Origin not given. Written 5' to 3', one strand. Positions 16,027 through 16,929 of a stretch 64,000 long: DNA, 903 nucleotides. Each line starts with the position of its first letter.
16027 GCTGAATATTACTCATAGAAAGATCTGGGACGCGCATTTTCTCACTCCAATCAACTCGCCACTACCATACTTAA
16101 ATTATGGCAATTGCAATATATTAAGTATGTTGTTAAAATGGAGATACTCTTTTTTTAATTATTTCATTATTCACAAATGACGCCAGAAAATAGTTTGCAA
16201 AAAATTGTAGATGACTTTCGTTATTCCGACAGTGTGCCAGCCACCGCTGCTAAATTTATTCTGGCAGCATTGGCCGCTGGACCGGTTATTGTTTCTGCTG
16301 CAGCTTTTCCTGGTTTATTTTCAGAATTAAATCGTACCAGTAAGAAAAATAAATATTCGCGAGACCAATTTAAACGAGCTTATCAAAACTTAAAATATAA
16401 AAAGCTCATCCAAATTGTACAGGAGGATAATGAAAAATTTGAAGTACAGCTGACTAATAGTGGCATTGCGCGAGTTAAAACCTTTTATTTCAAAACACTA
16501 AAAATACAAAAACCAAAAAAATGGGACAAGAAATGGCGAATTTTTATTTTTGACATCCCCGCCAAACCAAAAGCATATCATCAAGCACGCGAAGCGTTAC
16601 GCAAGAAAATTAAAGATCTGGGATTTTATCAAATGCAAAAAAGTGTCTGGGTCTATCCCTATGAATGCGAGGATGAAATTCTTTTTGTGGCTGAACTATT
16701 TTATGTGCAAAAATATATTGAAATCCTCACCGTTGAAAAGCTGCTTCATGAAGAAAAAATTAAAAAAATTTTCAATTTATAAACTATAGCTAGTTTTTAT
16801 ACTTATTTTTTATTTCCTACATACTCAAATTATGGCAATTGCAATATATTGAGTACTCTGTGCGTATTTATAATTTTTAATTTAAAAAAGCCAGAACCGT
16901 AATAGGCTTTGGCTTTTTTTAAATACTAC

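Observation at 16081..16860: wHTH + Cas2/PaaX-like gene bracketed by two copies of a 38-bp palindrome carrying a compensatory substitution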

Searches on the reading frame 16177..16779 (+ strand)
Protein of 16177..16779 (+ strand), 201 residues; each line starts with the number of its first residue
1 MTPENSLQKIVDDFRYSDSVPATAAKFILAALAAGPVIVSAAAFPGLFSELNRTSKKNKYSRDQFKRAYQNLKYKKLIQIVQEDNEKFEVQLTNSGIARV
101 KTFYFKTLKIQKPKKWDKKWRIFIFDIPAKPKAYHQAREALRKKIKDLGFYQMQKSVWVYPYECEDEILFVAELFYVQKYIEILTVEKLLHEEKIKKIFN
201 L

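Call 5: search_protein_families(library=pfam, proteins=[window:16177-16779:+], max_evalue=0.1)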
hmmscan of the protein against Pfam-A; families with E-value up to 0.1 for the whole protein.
window:16177-16779:+ (201 aa): 2 families
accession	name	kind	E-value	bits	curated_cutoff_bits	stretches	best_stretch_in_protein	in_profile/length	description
PF20803.2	PaaX_M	-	8.6e-20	71.1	24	1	114-193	2-78/83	PaaX protein central Cas2-like domain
PF13670.12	PepSY_2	-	0.0026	18.1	24.3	0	30-96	2-64/83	Peptidase propeptide and YPEB domain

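Call 6: find_homologous_proteins(query=window:16177-16779:+)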
Query window:16177-16779:+ (201 aa): 442 proteins with E <= 0.001 among 890 candidates; the best 120 are listed.
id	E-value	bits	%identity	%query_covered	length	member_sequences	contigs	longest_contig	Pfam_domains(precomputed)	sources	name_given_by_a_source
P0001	3.5e-126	436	100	100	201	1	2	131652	PF20803.3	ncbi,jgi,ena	jgi:DNA-binding transcriptional regulator PaaX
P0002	1.5e-86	307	69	98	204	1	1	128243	PF20803.3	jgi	-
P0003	4.6e-83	296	70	95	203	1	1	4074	PF20803.3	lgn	-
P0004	3.0e-82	293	68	97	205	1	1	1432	PF20803.3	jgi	jgi:DNA-binding transcriptional regulator PaaX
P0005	3.1e-82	293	66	99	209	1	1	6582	PF20803.3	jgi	-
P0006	1.4e-81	291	68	95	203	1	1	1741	PF20803.3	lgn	-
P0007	3.6e-81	290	68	95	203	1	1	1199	PF20803.3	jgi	jgi:DNA-binding transcriptional regulator PaaX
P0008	4.5e-81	289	69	95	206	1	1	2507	PF20803.3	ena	-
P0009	2.3e-80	287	69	95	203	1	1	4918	PF20803.3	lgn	-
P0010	3.6e-80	286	67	99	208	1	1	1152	PF20803.3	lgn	-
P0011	5.8e-80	286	68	95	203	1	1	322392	PF20803.3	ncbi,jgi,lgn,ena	ncbi:MAG: hypothetical protein WC120_05150 [Parcubacteria group bacterium]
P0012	8.3e-80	285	68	98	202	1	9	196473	PF20803.3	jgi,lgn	-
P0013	1.3e-79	285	67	95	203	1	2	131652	PF20803.3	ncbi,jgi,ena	jgi:virulence-associated protein VapD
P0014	1.6e-79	284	67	95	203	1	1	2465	PF20803.3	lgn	-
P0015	4.6e-79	283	66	99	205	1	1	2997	PF20803.3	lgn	-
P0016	8.1e-79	282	64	98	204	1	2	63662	PF20803.3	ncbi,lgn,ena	-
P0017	1.2e-78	281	65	99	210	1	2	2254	PF20803.3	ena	-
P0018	4.4e-78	280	66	95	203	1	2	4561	PF20803.3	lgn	-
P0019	5.5e-78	279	65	99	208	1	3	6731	PF20803.3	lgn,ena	-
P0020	5.8e-78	279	66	96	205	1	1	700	PF20803.3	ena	-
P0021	6.7e-78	279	66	95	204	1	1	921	PF20803.3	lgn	-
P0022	1.1e-77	278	66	95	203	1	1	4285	PF20803.3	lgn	-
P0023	1.3e-77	278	68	94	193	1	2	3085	PF20803.3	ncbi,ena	ncbi:MAG: hypothetical protein AAB966_01945 [Patescibacteria group bacterium]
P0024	1.5e-77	278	63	100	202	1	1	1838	PF20803.3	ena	-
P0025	1.9e-77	278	65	95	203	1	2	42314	PF20803.3,PF09827.15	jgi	jgi:virulence-associated protein VapD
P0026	2.3e-77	277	64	98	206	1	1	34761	PF20803.3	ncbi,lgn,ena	-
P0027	2.5e-77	277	67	95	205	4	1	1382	PF20803.3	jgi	-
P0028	3.8e-77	277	66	95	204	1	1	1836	PF20803.3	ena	-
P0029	4.5e-77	276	63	100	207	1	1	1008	PF20803.3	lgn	-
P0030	6.1e-77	276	63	100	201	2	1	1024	PF20803.3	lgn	-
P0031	9.5e-77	275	65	95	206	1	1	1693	PF20803.3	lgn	-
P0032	1.1e-76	275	65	95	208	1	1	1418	PF20803.3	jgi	jgi:hypothetical protein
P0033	1.3e-76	275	67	93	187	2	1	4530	PF20803.3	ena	-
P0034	1.4e-76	275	65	98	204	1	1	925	PF20803.3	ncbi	-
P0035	2.2e-76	274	66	95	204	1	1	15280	PF20803.3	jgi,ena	-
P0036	3.4e-76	273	63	99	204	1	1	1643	PF20803.3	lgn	-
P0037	4.6e-76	273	65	95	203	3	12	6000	PF20803.3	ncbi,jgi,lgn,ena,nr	ncbi:MAG: hypothetical protein COX29_02375 [Candidatus Moranbacteria bacterium CG23_combo_of_CG06-09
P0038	5.1e-76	273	62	98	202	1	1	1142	PF20803.3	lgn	-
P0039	1.7e-75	271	63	100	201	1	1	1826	PF20803.3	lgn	-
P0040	1.8e-75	271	61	99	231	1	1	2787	PF20803.3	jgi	jgi:hypothetical protein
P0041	1.9e-75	271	61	98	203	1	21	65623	PF20803.3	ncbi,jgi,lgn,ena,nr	ncbi:MAG: hypothetical protein A2271_03575 [Candidatus Moranbacteria bacterium RIFOXYA12_FULL_35_19]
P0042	3.5e-75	270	61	100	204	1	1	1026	PF20803.3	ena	-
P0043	3.7e-75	270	63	100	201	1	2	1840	PF20803.3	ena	-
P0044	5.3e-75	270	62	98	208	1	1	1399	PF20803.3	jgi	jgi:hypothetical protein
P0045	1.6e-74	268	62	100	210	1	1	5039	PF20803.3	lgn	-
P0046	2.7e-74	267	63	99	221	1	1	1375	PF20803.3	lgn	-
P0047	3.4e-74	267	62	100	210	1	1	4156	PF20803.3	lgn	-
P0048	4.1e-74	267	62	95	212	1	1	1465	PF20803.3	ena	-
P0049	4.2e-74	267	64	98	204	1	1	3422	PF20803.3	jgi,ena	-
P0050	5.3e-74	266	61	97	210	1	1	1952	PF20803.3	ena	-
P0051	6.1e-74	266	62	98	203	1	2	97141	PF20803.3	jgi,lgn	jgi:DNA-binding transcriptional regulator PaaX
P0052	8.5e-74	266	63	98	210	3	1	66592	PF20803.3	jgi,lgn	jgi:DNA-binding transcriptional regulator PaaX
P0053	8.8e-74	266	60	98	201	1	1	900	PF20803.3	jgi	jgi:DNA-binding transcriptional regulator PaaX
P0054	1.4e-73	265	61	98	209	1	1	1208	PF20803.3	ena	-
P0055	1.7e-73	265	64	95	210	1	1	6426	PF20803.3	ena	-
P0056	1.8e-73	265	60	100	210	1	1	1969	PF20803.3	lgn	-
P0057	2.9e-73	264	64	95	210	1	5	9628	PF20803.3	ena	-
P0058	5.3e-73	263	61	98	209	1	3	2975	PF20803.3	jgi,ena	-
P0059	5.6e-73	263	61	98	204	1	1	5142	PF20803.3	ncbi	-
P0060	6.5e-73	263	62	97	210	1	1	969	PF20803.3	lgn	-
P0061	8.3e-73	262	62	100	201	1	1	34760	PF20803.3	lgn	-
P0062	8.6e-73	262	63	95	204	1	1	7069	PF20803.3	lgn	-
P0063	9.6e-73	262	62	99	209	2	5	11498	PF20803.3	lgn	-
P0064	1.1e-72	262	59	99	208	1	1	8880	PF20803.3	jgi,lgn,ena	-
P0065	1.6e-72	262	61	97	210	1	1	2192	PF20803.3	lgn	-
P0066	4.4e-72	260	60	97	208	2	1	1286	PF20803.3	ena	-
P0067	6.6e-72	259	61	98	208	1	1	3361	PF20803.3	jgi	jgi:DNA-binding transcriptional regulator PaaX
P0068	1.3e-71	259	60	95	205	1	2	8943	PF20803.3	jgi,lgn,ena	jgi:DNA-binding transcriptional regulator PaaX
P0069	1.4e-71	258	60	99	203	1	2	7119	PF20803.3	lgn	-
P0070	1.8e-71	258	58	98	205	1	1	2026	PF20803.3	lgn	-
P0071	2.0e-71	258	60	97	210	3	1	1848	PF20803.3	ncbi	-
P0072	2.6e-71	258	62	95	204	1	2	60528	PF20803.3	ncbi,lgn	ncbi:MAG TPA: hypothetical protein VF817_03820 [Patescibacteria group bacterium]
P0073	4.3e-71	257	62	98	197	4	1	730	PF20803.3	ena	-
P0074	5.7e-71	256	58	98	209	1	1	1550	PF20803.3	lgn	-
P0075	7.6e-71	256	59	99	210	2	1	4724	PF20803.3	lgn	-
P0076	1.7e-70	255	60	98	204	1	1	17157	PF20803.3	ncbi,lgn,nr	ncbi:MAG: hypothetical protein NTZ97_03190 [Candidatus Moranbacteria bacterium]|nr:hypothetical prot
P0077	2.6e-70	254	59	98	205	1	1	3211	PF20803.3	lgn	-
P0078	3.2e-70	254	61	97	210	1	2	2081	PF20803.3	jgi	jgi:DNA-binding transcriptional regulator PaaX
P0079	3.5e-70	254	58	100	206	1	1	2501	PF20803.3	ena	-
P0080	4.4e-70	254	60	99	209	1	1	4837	PF20803.3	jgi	jgi:CRISPR-associated endonuclease Cas2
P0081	5.9e-70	253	59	98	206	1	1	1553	PF20803.3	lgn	-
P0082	7.2e-70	253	57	98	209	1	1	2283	PF20803.3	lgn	-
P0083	9.7e-70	252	57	99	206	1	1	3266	PF20803.3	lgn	-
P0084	1.0e-69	252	59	98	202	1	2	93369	PF20803.3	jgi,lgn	-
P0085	1.9e-69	251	58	98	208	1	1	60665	PF20803.3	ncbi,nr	ncbi:MAG: hypothetical protein PHW24_00715 [Candidatus Moranbacteria bacterium]|nr:hypothetical prot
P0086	3.6e-69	251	59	98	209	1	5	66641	PF20803.3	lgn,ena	-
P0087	1.1e-68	249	60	98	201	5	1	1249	PF20803.3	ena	-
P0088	1.9e-68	248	58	96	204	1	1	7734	PF20803.3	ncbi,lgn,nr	ncbi:MAG: hypothetical protein Q7S18_00230 [bacterium]|nr:hypothetical protein [bacterium]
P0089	3.7e-68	247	58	97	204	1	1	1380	PF20803.3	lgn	-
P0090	4.2e-68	247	55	96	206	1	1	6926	PF20803.3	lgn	-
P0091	4.4e-68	247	59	97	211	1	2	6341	PF20803.3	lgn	-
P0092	8.5e-68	246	57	98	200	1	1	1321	PF20803.3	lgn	-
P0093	1.1e-67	246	55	99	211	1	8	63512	PF20803.3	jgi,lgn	-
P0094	1.2e-67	246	57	96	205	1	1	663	PF20803.3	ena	-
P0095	1.2e-67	246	57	99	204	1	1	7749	PF20803.3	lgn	-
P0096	1.3e-67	245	57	97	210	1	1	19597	PF20803.3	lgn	-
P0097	2.0e-67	245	57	97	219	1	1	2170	PF20803.3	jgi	jgi:hypothetical protein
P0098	2.3e-67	245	59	97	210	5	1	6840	PF20803.3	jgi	-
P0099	2.5e-67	245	58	98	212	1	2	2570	PF20803.3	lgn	-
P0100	3.1e-67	244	58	99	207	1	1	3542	PF20803.3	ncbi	-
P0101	5.5e-67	243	58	98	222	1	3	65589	PF20803.3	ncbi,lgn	-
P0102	6.3e-67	243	59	99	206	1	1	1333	PF20803.3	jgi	-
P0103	7.0e-67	243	59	99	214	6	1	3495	PF20803.3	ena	-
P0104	7.5e-67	243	54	97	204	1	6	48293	PF20803.3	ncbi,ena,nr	ncbi:hypothetical protein BMS3Abin15_00421 [bacterium BMS3Abin15]|nr:hypothetical protein BMS3Abin15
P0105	1.2e-66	242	60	92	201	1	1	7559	PF20803.3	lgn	-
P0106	1.3e-66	242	59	92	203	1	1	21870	PF20803.3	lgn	-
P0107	2.0e-66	242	57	99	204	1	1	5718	PF20803.3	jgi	-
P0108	2.1e-66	242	57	95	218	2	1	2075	PF20803.3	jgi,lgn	-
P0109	3.8e-66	241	62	93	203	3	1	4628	PF20803.3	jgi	-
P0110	5.1e-66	240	57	99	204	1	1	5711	PF20803.3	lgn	-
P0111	5.2e-66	240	59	95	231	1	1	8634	PF20803.3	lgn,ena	-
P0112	6.4e-66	240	59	97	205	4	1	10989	PF20803.3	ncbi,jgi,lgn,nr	ncbi:MAG: hypothetical protein M0P97_03660 [Candidatus Moranbacteria bacterium]|jgi:CRISPR/Cas syste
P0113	6.4e-66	240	57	99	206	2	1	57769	PF20803.3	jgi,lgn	jgi:DNA-binding transcriptional regulator PaaX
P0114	6.9e-66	240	55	99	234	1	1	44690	PF20803.3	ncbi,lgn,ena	-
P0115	7.9e-66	240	53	98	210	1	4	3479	PF20803.3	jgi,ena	-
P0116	8.1e-66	240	54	98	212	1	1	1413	PF20803.3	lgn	-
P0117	1.4e-65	239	56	98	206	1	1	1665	PF20803.3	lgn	-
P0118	1.6e-65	239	59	98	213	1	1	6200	PF20803.3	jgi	jgi:DNA-binding transcriptional regulator PaaX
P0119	2.2e-65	238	57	98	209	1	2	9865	PF20803.3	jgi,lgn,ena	-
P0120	4.9e-65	237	56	95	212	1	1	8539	PF20803.3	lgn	-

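Call 12: find_related_loci(query=A1, collection=genome_contigs, flank=3000)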
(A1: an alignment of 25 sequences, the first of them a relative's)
Query A1 (201 aa) in genome_contigs; peptide patterns used: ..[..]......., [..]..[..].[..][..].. (x = any residue, [..] = any of these).
233 stretches matched a pattern; 69 encode a relative of the query (tblastn E <= 1e-3); 69 distinct loci.
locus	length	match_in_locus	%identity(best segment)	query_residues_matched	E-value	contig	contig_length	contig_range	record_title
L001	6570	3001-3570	68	12-201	1e-86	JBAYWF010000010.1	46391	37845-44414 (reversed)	MAG: Parcubacteria group bacterium isolate SO_2016_LW3_77 scaffold01163_LW162_2016, whole genome shotgun sequence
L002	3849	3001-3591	64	6-201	1e-83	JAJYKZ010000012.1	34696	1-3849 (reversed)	MAG: bacterium isolate DBS2-1.bin57 NODE_2067_length_34696_cov_2.602534, whole genome shotgun sequence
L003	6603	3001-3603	64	1-201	3e-82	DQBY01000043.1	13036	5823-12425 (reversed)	MAG TPA_asm: Candidatus Moraniibacteriota bacterium isolate UBA11098 contig_81920, whole genome shotgun sequence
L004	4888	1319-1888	65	12-201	2e-81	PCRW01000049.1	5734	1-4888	MAG: Candidatus Moranbacteria bacterium CG23_combo_of_CG06-09_8_20_14_all_35_22 CG23_scaffold_29623_c, whole genome shot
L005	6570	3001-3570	64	12-201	2e-81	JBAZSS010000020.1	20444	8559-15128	MAG: Parcubacteria group bacterium isolate SO_2017_GW1_179 NODE_10154_length_20444_cov_1.110646_OW334_2017, whole genome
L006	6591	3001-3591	61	6-201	4e-81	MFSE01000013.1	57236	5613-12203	MAG: Candidatus Moranbacteria bacterium RIFOXYA12_FULL_35_19 rifixya3_full_scaffold_321, whole genome shotgun sequence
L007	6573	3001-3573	62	11-201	4e-78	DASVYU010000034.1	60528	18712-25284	MAG TPA_asm: Patescibacteria group bacterium isolate SMAG_U2610 k141_1102616, whole genome shotgun sequence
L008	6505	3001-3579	61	6-201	5e-77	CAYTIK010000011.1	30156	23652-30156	MAG TPA_asm: uncultured Bdellovibrionales bacterium isolate SRP062349_co5_330 genome assembly, contig: NODE_385_length_3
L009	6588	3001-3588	60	6-201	2e-76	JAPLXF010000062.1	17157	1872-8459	MAG: Candidatus Moraniibacteriota bacterium isolate LacPavin_0920_SED1_MAG_40_9 LacPavin_0920_SED1_scaffold_1503354, who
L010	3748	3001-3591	61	6-201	2e-76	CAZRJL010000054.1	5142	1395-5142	MAG TPA_asm: uncultured Bdellovibrionales bacterium isolate binchicken_co220_173 genome assembly, contig: NODE_10881_len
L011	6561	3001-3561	61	7-193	1e-75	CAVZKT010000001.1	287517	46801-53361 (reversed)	MAG: Candidatus Moranbacteria bacterium isolate MFD04408.bin.2.190 genome assembly, contig: contig_29571, whole genome s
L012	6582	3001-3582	58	6-199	4e-75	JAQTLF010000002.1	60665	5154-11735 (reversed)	MAG: Candidatus Moraniibacteriota bacterium isolate STA_10 NODE_963_length_60665_cov_7.281641_Sandtown_A, whole genome s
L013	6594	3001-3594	58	12-201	2e-74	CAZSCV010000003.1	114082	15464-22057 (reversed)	MAG TPA_asm: uncultured Bdellovibrionales bacterium isolate binchicken_co191_89 genome assembly, contig: NODE_192_length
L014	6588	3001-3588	58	6-201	7e-74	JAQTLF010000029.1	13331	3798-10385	MAG: Candidatus Moraniibacteriota bacterium isolate STA_10 NODE_9169_length_13331_cov_6.290064_Sandtown_A, whole genome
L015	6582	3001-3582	59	8-201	2e-72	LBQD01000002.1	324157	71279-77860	MAG: Candidatus Moranbacteria bacterium GW2011_GWE2_35_2- UR69_C0002, whole genome shotgun sequence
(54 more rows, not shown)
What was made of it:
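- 16177..16782 (+): 201-aa protein. It has an acidic N-terminal motif, a 25-residue hydrophobic segment, a helix plus beta-hairpin (winged-helix-like, residues about 58-105), and a Cas2-like ferredoxin-fold domain (residues 114-193). More than 440 homologs; every source name and organism title given is Patescibacteria/CPR (calls 6, 12).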

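Call 27: search_solved_structures(query=A2, max_evalue=1, show_alignments=2)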
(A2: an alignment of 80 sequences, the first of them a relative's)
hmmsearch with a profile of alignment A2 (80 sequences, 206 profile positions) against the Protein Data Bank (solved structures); distinct sequences matched with E-value up to 1: 1.
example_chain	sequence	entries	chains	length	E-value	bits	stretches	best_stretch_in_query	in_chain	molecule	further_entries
4cvn_A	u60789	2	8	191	0.52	13.3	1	58-110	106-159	PUTATIVE ADENYLATE KINASE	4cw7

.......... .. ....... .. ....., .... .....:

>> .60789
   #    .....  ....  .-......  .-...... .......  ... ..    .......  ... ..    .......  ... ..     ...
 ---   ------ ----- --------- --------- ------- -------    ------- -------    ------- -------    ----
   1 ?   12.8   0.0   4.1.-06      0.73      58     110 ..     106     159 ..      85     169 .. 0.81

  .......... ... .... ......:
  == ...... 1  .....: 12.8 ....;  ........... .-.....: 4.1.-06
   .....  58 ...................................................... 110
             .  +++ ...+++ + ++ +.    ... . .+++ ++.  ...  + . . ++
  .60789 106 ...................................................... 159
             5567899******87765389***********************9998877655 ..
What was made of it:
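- Tried and rejected: No significant hit (call 27).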

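Call 29: find_encoding_contigs(protein=P0013, flank=6000, max_places=3)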
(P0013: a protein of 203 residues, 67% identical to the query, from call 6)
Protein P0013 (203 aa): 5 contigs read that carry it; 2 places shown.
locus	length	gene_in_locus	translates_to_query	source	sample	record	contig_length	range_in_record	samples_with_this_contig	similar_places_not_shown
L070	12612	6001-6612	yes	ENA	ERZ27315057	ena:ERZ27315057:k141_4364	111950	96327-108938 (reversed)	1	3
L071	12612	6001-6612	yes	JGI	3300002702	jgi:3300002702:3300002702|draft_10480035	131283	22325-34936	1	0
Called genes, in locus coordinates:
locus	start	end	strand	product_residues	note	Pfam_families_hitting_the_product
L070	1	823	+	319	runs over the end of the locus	PF01368:DHH, PF02272:DHHA1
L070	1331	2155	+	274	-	PF01261:AP_endonuc_2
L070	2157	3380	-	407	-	PF13173:AAA_14, PF13401:AAA_22 (faint), PF13635:DUF4143 (weak)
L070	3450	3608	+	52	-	-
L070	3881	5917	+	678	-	PF08239:SH3_3 (weak), PF01464:SLT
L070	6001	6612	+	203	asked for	PF20803:PaaX_M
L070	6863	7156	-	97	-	-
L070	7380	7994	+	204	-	PF00149:Metallophos, PF12850:Metallophos_2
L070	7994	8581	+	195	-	PF03167:UDG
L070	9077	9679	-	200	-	PF06725:3D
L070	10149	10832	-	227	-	-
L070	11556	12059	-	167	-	PF01245:Ribosomal_L19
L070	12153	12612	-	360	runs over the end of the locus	PF01479:S4 (faint), PF00849:PseudoU_synth_2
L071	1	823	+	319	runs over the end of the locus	PF01368:DHH, PF02272:DHHA1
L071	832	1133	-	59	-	-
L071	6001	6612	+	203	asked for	PF20803:PaaX_M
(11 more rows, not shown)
